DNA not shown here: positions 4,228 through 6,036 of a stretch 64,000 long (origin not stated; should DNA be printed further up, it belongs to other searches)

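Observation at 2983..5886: ApbE flavinylation module with a membrane-anchored FNR-like reductase in a fermentative-looking, small-genome organism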

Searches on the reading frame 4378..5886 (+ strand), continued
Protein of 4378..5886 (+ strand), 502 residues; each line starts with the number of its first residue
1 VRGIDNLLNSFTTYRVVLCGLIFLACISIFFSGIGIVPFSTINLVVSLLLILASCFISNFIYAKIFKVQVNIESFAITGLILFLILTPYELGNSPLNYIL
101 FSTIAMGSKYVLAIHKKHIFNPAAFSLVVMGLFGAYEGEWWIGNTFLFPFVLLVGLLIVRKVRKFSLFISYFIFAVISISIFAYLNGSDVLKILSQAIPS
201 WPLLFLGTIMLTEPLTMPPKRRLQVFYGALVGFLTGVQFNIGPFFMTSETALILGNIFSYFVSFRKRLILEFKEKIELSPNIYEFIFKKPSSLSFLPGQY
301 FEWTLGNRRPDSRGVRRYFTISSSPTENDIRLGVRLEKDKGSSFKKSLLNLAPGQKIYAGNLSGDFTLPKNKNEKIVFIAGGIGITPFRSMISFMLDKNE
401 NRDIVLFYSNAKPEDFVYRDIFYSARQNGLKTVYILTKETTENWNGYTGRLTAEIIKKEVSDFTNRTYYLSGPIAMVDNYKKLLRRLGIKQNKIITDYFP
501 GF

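Call 34: fold_search(model_id=the predicted structure, library=pdb)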
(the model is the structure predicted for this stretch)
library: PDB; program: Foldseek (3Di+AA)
matches with E <= 10: 1407; with E <= 0.001: 317
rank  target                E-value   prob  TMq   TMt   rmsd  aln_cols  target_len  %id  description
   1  6o0a                  1.1e-16  1.00  0.43  0.56   7.4       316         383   18  Crystal structure of flavohemoglobin from Malassezia yamatoensis with bound FAD and heme determined by iron SAD phasing (released 2019-03-06)
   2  2r6h_A                1.1e-15  1.00  0.41  0.71   5.5       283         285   22  Crystal structure of the domain comprising the NAD binding and the FAD binding regions of the NADH:ubiquinone oxidored (released 2007-09-11)
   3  1gvh                  1.4e-15  1.00  0.45  0.56   6.4       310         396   16  The X-ray structure of ferric Escherichia coli flavohemoglobin reveals an unespected geometry of the distal heme pocket (released 2002-08-06)
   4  7qty                  1.8e-15  1.00  0.41  0.72   5.0       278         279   23  X-ray structure of FAD domain of NqrF of Klebsiella pneumoniae (released 2022-02-09)
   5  4eh1_B                2.9e-15  1.00  0.41  0.83   2.9       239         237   19  Crystal Structure of the Flavohem-like-FAD/NAD Binding Domain of Nitric Oxide Dioxygenase from Vibrio cholerae O1 biov (released 2012-04-25)
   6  5ogx                  3.2e-15  1.00  0.41  0.61   2.8       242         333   21  Crystal structure of Amycolatopsis cytochrome P450 reductase GcoB. (released 2018-07-04)
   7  2r6h_D                4.0e-15  1.00  0.41  0.70   4.7       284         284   21  Crystal structure of the domain comprising the NAD binding and the FAD binding regions of the NADH:ubiquinone oxidored (released 2007-09-11)
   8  2r6h_C                5.4e-15  1.00  0.42  0.71   4.3       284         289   21  Crystal structure of the domain comprising the NAD binding and the FAD binding regions of the NADH:ubiquinone oxidored (released 2007-09-11)
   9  8qta                  6.3e-15  1.00  0.39  0.48  16.9       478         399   19  Cryo-EM structure of Streptococcus pneumoniae NADPH oxidase F397A mutant in complex with NADPH (released 2024-07-24)
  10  4wqm                  7.4e-15  1.00  0.40  0.60   3.2       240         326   22  Structure of the toluene 4-monooxygenase NADH oxidoreductase T4moF, K270S K271S variant (released 2015-09-09)
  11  2r6h_B                1.0e-14  1.00  0.41  0.70   4.4       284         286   21  Crystal structure of the domain comprising the NAD binding and the FAD binding regions of the NADH:ubiquinone oxidored (released 2007-09-11)
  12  4g1v                  1.7e-14  1.00  0.44  0.54  11.6       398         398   16  X-ray structure of yeast flavohemoglobin (released 2012-11-14)
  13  8qt6                  2.5e-14  1.00  0.39  0.48  17.0       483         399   18  Cryo-EM structure of Streptococcus pneumoniae NADPH oxidase (released 2024-07-24)
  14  8ad4_A                3.4e-14  1.00  0.42  0.73   4.3       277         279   21  X-ray structure of NqrF(129-408)of Vibrio cholerae in complex with NADH (released 2023-07-12)
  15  4eh1_A                3.8e-14  1.00  0.41  0.83   2.8       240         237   19  Crystal Structure of the Flavohem-like-FAD/NAD Binding Domain of Nitric Oxide Dioxygenase from Vibrio cholerae O1 biov (released 2012-04-25)
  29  7c3a_C                1.4e-13  1.00  0.40  0.59   3.4       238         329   20  Ferredoxin reductase in carbazole 1,9a-dioxygenase (released 2021-05-26)
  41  7c3b_C                4.2e-13  1.00  0.41  0.60   3.1       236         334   20  Ferredoxin reductase in carbazole 1,9a-dioxygenase (FAD apo form) (released 2021-05-26)
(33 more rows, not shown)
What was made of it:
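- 5182..5886 (+): Cytoplasmic FNR-type module, with FAD motif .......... (5323-5352) and NAD(P)H motif GGIGITP (5518-5538). Foldseek hits are NqrF, flavohaemoglobin and FNR folds (call 34).
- On FNR-like reductase (FAD_binding_6 + NAD_binding_1): Fold matches to NqrF, FNR and flavohaemoglobin have TM-score (normalised to the target) up to 0.84 (call 34).
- Foldseek on the full-length model lists the S. pneumoniae NOX and DUOX through the shared FNR part (call 34). The NOX alignments have rmsd 17-19 Å (call 34).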

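Call 62: find_related_loci(query=A1, collection=metagenome_contigs, flank=4000)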
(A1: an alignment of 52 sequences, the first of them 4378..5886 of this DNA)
Query A1 (502 aa) in metagenome_contigs; peptide patterns used: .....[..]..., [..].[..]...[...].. (x = any residue, [..] = any of these).
600 stretches matched a pattern (row limit reached: there are more); 507 encode a relative of the query (tblastn E <= 1e-3); the best 80 are kept; 80 distinct loci.
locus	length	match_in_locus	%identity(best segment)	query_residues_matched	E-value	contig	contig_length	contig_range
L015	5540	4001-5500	48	1-501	5e-154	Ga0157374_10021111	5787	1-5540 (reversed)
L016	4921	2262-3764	46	4-502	3e-149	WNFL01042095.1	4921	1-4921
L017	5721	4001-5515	47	1-502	9e-147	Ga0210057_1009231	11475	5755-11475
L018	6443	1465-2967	45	4-502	2e-145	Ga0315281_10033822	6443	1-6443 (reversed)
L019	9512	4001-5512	47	1-502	2e-144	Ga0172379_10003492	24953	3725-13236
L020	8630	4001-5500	45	4-501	2e-144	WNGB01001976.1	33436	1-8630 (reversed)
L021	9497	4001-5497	45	1-502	6e-144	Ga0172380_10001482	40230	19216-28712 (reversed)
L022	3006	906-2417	45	1-502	7e-148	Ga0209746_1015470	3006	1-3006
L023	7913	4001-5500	45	4-502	8e-141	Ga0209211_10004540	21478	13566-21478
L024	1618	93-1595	44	4-502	2e-152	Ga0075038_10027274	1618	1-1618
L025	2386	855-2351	48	4-502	5e-148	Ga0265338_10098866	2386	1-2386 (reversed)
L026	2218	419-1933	46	4-502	5e-148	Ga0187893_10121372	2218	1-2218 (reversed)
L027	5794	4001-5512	45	4-502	1e-138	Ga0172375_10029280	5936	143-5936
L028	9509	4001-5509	42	1-501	5e-138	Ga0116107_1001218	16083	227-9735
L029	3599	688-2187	43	4-501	8e-142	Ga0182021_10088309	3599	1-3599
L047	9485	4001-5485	46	1-502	2e-129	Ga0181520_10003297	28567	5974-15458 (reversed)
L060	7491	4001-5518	40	4-502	2e-122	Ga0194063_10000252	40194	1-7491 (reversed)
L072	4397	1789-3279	38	4-502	4e-114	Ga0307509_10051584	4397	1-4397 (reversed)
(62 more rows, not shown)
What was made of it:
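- Tried and rejected: The metagenome scan with an alignment made up for this (call 62).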

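Call 82: search_protein_families(library=pfam, proteins=[L028:3259-4005:+, L047:3249-3995:+, L072:1046-1780:+, L047:2739-3248:+, L072:583-1041:+, L015:3449-3949:+, L012:3499-3951:-], max_evalue=0.001)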
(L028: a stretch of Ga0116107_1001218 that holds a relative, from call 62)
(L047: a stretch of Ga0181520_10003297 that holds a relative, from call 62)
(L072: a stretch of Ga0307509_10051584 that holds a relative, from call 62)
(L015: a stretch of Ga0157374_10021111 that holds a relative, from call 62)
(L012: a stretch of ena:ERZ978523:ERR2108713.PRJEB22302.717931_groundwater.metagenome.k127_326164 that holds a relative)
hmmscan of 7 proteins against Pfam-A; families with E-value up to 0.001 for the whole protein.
L028:3259-4005:+ (248 aa): 1 family
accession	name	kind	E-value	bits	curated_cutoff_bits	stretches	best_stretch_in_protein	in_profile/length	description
PF02424.20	ApbE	-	2e-40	139.4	25.6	2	93-227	127-265/266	ApbE family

L047:3249-3995:+ (248 aa): 1 family
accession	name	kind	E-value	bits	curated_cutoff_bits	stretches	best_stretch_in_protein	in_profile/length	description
PF02424.20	ApbE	-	3.3e-40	138.7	25.6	2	91-226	124-263/266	ApbE family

L072:1046-1780:+ (244 aa): 1 family
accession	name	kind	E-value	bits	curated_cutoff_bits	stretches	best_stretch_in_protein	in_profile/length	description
PF02424.20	ApbE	-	2.3e-44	152.4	25.6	2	89-223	124-263/266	ApbE family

L047:2739-3248:+ (169 aa): 1 family
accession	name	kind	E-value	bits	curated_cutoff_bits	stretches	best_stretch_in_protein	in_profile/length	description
PF04205.19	FMN_bind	-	1.4e-05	26.1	22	1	92-164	3-76/77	FMN-binding domain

L072:583-1041:+ (152 aa): 2 families
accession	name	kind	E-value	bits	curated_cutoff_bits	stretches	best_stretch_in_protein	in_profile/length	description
PF04205.19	FMN_bind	-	1.9e-10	41.6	22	1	73-148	2-77/77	FMN-binding domain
PF21827.1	New_glue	-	0.00014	22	31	1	1-60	1-57/94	New glue protein family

L015:3449-3949:+ (166 aa): 1 family
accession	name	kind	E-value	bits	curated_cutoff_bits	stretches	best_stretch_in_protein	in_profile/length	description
PF04205.19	FMN_bind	-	2e-13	51.2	22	1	88-161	3-76/77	FMN-binding domain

L012:3499-3951:- (150 aa): 3 families
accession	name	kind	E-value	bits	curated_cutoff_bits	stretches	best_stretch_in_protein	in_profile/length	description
PF13473.12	Cupredoxin_1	-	5.5e-16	58.9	27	1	58-148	18-103/104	Cupredoxin-like domain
PF00127.26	Copper-bind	-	4.3e-09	37.1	21.2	1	63-150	5-99/99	Copper binding proteins, plastocyanin/azurin family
PF07731.20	Cu-oxidase_2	-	3.2e-07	30.6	20.4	0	108-149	92-133/137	Multicopper oxidase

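Call 83: find_encoding_contigs(protein=P0001, flank=1000, max_places=2)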
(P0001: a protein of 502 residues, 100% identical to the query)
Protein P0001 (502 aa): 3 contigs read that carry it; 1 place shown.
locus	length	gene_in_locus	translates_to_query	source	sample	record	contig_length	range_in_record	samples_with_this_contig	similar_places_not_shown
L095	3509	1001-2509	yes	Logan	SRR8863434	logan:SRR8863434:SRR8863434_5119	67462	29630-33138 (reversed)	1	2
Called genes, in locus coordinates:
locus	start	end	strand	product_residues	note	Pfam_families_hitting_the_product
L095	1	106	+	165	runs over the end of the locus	-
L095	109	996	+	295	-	PF02424:ApbE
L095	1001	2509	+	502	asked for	PF00175:NAD_binding_1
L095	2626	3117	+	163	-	-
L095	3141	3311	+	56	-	-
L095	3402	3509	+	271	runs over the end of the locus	PF01209:Ubie_methyltran (weak), PF13489:Methyltransf_23 (weak), PF08241:Methyltransf_11, PF13649:Methyltransf_25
